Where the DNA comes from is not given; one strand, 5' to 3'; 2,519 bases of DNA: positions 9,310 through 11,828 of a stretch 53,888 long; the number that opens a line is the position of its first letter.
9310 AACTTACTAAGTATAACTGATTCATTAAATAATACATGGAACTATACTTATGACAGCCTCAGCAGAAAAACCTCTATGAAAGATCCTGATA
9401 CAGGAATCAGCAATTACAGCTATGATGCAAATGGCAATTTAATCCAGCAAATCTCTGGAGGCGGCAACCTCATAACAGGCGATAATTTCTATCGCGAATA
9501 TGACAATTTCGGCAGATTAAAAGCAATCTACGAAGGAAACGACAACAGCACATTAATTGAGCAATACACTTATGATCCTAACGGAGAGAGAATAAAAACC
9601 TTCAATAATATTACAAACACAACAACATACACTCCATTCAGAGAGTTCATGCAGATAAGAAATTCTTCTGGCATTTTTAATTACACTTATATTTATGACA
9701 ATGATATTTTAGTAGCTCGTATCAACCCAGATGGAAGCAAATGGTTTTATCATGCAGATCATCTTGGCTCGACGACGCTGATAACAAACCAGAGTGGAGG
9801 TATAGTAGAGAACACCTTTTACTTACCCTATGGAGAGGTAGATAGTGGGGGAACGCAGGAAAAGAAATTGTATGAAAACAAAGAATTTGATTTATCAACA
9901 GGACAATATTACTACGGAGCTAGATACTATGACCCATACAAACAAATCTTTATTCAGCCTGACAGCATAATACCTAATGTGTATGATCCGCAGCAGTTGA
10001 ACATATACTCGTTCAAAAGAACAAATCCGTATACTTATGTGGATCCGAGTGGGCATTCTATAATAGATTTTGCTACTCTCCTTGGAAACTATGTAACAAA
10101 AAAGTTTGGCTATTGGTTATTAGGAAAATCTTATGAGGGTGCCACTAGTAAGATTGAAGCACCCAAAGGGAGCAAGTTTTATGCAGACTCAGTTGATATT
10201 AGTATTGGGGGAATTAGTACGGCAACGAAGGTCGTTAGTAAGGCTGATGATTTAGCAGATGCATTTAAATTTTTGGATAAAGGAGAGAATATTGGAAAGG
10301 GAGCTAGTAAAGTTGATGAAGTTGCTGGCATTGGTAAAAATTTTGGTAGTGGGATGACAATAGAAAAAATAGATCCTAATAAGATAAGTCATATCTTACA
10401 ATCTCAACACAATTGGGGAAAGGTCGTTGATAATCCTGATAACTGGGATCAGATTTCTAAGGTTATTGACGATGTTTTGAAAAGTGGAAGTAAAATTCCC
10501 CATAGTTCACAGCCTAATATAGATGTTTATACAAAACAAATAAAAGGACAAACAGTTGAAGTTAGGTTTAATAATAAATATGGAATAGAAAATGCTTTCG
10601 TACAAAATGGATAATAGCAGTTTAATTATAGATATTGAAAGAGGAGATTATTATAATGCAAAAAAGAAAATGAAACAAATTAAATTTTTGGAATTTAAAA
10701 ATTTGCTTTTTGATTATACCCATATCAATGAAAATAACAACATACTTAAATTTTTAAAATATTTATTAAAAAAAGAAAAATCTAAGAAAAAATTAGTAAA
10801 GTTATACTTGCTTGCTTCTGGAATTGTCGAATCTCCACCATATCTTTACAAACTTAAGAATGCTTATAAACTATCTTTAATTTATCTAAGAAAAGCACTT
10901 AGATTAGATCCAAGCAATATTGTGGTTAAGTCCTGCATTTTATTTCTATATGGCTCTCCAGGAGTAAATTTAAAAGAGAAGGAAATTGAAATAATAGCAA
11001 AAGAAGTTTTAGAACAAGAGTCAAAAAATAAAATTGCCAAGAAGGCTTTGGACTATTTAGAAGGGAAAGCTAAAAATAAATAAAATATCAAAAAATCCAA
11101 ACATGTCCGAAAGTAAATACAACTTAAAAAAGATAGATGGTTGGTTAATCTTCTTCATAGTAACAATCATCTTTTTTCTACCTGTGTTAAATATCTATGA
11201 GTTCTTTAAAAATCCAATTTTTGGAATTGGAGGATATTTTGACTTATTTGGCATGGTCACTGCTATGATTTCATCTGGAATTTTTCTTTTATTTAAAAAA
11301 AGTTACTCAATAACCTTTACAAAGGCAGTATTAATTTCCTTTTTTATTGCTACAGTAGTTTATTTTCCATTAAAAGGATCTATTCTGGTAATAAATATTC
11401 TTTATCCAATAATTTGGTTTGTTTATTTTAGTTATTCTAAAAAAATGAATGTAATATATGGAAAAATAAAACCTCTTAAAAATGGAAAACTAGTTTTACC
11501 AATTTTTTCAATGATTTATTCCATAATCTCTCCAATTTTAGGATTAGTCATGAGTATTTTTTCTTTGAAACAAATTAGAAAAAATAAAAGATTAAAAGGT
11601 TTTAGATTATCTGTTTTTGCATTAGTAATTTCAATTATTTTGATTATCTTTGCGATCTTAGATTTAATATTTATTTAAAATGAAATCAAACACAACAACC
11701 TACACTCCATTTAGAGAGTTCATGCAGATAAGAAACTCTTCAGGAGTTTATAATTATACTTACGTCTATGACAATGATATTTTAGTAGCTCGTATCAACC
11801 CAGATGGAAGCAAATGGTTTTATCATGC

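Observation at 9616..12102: Toxin-tip cassette bracketed by a near-identical duplication of the Rhs core: a recombination scar with an unusual tip-less orphan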

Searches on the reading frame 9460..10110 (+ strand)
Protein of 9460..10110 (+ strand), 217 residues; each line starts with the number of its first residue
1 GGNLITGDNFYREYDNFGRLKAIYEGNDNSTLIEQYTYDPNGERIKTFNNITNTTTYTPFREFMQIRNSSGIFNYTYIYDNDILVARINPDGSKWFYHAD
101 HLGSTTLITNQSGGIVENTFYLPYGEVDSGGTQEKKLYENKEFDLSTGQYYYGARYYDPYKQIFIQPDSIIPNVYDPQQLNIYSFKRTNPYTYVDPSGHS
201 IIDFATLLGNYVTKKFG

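Call 54: search_solved_structures(query=window:9460-10110:+, max_evalue=0.01, show_alignments=3)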
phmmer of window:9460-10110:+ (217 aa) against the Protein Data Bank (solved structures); distinct sequences matched with E-value up to 0.01: 19.
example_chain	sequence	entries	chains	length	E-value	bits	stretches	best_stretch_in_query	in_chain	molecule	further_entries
8h8a_A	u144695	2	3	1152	4.9e-11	45.8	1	17-198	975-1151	Putative Rhs-family protein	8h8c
8h8b_A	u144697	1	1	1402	2.4e-10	43.6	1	17-198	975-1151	Putative Rhs-family protein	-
9pt5_A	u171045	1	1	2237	1.1e-08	38.1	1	13-202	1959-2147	Teneurin-like protein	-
6sup_A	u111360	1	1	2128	1.8e-08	37.4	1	28-207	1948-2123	TcdB2,TccC3,Cell division control protein 42 homolog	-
9ifo_A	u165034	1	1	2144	8.2e-08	35.3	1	13-198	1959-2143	Teneurin-Like Protein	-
9c4k_Q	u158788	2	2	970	1.6e-07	34.4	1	94-206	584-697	Toxin subunit YenC2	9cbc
6h6e_F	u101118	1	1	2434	6.6e-07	32.3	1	28-199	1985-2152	TcdB2,TccC3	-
6suf_F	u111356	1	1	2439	6.6e-07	32.3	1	28-199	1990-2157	TcdB2,TccC3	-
6suq_A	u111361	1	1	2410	1.4e-06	31.3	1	28-198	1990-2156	TcdB2,TccC3,Genome polyprotein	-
4igl_B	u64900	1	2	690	1.4e-06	31.2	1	94-198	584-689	YenC2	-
8fjp_A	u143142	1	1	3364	1.7e-06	31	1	98-206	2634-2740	salivary gland surface protein 1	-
6h6f_F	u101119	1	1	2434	1.7e-06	30.9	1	28-199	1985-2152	TcdB2,TccC3,TccC3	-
6sue_F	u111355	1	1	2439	1.7e-06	30.9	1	28-199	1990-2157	TcdB2,TccC3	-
6h6g_A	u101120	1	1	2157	2.3e-06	30.6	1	28-198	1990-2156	TcdB2,TccC3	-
4o9x_A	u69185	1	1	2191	2.3e-06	30.5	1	28-198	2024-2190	TcdB2, TccC3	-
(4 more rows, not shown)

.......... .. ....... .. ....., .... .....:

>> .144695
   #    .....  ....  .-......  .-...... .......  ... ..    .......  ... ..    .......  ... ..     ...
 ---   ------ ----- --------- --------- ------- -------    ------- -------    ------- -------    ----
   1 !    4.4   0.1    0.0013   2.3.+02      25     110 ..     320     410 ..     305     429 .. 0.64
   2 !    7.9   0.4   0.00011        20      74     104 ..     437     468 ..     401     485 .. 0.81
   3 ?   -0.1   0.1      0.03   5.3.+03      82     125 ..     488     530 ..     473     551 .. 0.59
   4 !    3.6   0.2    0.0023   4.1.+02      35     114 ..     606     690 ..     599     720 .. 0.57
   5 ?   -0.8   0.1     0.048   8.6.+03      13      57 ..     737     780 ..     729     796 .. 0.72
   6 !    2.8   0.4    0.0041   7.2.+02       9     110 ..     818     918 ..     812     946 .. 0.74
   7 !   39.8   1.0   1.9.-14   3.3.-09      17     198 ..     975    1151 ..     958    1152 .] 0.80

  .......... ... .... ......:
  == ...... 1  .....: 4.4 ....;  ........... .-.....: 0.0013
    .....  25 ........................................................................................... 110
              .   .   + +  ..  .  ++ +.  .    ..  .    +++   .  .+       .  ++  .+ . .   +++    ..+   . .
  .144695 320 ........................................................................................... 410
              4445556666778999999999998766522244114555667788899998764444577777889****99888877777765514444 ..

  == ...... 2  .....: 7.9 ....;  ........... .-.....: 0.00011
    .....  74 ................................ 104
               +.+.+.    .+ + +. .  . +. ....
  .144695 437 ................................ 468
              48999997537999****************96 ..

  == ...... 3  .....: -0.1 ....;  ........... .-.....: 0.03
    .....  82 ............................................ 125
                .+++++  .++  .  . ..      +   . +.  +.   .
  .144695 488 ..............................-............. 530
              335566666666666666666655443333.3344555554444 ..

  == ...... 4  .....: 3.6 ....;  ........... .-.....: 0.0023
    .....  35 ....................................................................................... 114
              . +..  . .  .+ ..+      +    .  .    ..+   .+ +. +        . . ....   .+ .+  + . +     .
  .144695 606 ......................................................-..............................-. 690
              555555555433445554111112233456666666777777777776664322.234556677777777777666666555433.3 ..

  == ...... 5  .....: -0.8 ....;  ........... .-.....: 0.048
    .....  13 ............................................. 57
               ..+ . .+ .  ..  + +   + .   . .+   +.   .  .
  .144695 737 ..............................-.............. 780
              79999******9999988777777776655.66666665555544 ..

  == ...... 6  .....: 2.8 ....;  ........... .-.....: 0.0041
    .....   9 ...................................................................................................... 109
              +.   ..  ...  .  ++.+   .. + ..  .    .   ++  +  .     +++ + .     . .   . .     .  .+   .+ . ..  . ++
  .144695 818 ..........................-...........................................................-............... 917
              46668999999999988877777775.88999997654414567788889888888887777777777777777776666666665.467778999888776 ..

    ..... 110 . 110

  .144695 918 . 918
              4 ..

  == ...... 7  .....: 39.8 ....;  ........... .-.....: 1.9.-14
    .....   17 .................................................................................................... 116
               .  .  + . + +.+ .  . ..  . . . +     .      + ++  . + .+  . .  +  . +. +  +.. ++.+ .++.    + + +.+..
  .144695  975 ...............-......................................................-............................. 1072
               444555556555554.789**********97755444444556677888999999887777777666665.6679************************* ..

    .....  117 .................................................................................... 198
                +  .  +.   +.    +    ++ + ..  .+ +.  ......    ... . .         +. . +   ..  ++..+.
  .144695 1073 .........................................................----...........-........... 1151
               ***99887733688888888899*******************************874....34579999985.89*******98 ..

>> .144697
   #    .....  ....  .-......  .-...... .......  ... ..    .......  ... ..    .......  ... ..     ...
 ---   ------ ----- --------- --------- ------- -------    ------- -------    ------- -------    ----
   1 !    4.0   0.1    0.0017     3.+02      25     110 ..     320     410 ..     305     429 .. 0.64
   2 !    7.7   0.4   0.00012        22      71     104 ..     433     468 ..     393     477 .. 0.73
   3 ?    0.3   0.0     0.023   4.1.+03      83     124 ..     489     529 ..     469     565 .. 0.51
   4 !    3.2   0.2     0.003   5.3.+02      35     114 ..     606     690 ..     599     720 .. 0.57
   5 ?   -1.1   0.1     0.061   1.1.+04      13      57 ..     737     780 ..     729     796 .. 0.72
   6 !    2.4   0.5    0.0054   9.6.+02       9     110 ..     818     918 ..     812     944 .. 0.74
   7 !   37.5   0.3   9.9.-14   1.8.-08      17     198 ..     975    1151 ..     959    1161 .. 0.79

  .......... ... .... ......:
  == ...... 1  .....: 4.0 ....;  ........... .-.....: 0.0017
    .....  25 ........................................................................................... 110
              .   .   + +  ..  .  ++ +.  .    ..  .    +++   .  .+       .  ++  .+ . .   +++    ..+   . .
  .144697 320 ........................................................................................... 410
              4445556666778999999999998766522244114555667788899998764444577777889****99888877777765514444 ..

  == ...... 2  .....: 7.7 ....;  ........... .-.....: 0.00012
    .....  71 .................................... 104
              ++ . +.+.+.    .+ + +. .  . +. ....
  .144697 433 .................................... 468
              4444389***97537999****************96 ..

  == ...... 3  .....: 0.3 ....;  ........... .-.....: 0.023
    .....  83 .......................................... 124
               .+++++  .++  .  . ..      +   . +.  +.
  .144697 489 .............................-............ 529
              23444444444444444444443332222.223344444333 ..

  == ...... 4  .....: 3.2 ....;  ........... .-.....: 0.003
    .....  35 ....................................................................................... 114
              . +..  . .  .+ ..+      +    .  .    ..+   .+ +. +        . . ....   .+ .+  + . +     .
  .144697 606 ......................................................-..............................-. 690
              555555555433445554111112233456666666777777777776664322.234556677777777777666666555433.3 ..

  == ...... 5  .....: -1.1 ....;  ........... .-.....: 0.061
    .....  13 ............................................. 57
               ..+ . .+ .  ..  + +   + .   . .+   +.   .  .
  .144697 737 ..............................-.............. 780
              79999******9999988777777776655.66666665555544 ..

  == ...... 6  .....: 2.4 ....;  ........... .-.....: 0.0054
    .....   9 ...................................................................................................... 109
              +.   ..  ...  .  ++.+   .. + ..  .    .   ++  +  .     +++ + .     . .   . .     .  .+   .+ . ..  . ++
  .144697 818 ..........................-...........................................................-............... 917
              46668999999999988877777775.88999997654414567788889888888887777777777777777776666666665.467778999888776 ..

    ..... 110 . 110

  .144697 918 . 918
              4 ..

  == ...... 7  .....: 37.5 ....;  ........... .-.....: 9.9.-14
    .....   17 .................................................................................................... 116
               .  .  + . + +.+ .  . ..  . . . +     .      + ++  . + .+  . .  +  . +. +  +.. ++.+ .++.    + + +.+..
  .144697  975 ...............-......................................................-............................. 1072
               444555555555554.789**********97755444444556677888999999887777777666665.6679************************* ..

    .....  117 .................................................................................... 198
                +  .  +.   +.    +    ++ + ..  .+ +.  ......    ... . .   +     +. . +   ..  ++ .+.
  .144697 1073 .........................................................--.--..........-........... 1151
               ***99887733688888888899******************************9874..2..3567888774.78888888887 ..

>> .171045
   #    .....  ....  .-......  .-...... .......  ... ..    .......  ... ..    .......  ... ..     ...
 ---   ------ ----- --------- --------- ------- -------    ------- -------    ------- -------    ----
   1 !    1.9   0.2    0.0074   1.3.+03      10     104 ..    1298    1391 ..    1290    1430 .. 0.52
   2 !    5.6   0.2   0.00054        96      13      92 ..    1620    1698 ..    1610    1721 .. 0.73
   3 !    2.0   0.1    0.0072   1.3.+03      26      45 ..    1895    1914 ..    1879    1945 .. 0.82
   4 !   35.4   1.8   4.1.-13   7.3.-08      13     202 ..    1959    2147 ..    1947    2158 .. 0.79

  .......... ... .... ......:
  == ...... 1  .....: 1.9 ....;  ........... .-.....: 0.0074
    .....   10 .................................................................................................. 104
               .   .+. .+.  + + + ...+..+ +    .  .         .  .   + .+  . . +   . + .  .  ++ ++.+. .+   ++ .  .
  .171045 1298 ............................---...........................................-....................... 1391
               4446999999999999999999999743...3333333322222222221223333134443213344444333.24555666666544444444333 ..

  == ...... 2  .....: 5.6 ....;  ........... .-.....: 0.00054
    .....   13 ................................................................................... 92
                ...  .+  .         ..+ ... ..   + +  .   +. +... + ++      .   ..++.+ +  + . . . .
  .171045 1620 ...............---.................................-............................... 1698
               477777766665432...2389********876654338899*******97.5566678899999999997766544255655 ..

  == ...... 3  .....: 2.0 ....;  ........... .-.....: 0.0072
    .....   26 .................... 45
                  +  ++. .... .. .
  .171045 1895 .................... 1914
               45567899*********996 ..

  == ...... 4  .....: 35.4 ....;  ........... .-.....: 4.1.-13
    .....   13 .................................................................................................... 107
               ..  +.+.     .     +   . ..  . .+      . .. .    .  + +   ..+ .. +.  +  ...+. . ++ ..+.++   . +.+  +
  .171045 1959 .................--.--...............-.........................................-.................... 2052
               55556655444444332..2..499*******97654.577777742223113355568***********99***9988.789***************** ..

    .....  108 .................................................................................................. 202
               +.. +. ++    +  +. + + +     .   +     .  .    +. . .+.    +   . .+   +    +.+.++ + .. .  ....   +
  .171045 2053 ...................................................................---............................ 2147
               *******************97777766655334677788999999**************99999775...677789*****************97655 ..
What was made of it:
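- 9970..10059 (+): End of the conserved core (aa 1561-1590, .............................) with the PxxxxDPxG-type autocleavage motif. It is present only in the main copy. It aligns to ............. at the C-terminal end of PDB chain 8h8a (call 54).
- On Rhs / YD-repeat polymorphic toxin (main gene 5290-10614): The motif reads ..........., with H in place of L. It aligns to the C-terminal end of PDB chain 8h8a (call 54).
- The PDB alignment agrees (call 54).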

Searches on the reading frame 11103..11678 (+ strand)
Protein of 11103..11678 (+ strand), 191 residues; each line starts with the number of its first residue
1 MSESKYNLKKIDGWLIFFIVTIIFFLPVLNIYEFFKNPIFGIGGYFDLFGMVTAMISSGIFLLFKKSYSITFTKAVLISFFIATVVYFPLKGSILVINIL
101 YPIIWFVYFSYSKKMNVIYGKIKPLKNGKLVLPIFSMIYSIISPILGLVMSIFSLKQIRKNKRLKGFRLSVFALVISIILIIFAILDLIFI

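Call 6: search_protein_families(library=pfam, proteins=[window:11103-11678:+], max_evalue=0.01)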
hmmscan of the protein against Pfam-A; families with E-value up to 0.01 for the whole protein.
window:11103-11678:+ (191 aa): 1 family
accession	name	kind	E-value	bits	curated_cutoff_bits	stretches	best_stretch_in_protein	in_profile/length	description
PF13828.11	DUF4190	-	2.1e-06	27.8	35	1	130-186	6-61/62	Domain of unknown function (DUF4190)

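Call 7: search_protein_families(library=ncbifam, proteins=[window:11103-11678:+], max_evalue=0.01)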
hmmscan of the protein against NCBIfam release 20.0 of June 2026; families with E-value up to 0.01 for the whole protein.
window:11103-11678:+ (191 aa): 0 families

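Call 48: search_protein_families(library=pfam, proteins=[window:11103-11678:+], max_evalue=1)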
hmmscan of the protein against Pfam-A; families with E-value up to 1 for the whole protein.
window:11103-11678:+ (191 aa): 3 families
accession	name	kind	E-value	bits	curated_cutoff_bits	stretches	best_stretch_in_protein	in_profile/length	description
PF13828.11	DUF4190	-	2.1e-06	27.8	35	1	130-186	6-61/62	Domain of unknown function (DUF4190)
PF04403.18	PqiA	-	0.014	15.8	23.8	1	95-168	15-88/156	Paraquat-inducible protein A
PF10754.15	DUF2569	-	0.19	12.6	26.5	1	127-188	5-71/143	Protein of unknown function (DUF2569)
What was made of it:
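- Tried and rejected: Weak DUF4190 was the only signal for ORF 11103 (calls 6, 48).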

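Call 52: find_encoding_contigs(protein=window:11103-11678:+, flank=6000, max_places=10)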
Protein window:11103-11678:+ (191 aa): 6 contigs read that carry it; 4 places shown.
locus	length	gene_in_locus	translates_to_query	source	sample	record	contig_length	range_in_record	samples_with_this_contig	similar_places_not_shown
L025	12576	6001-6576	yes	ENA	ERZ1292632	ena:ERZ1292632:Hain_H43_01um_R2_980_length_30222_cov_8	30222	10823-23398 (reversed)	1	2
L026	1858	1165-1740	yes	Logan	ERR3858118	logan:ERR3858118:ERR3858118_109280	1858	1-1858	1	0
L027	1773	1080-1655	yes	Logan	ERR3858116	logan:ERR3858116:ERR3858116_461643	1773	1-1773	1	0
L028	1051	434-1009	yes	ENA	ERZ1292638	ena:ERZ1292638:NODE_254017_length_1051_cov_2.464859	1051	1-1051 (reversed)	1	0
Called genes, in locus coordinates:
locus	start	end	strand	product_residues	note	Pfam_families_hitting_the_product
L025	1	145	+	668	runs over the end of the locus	-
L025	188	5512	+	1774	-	PF00404:Dockerin_1 (faint), PF01839:FG-GAP (faint), PF13517:FG-GAP_3 (faint), PF12256:TcdB_toxin_midN, PF25023:TEN_YD-shell, PF05593:RHS_repeat (weak), PF15534:Ntox35 (weak)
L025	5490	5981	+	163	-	-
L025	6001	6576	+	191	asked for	PF13828:DUF4190 (weak)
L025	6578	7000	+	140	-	-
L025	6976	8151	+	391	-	-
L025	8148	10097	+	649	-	-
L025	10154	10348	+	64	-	-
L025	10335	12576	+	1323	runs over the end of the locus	-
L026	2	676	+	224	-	?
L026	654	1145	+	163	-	-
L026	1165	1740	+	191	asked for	PF13828:DUF4190 (weak)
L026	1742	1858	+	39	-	?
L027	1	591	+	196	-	?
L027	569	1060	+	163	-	-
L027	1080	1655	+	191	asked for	PF13828:DUF4190 (weak)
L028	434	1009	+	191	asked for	PF13828:DUF4190 (weak)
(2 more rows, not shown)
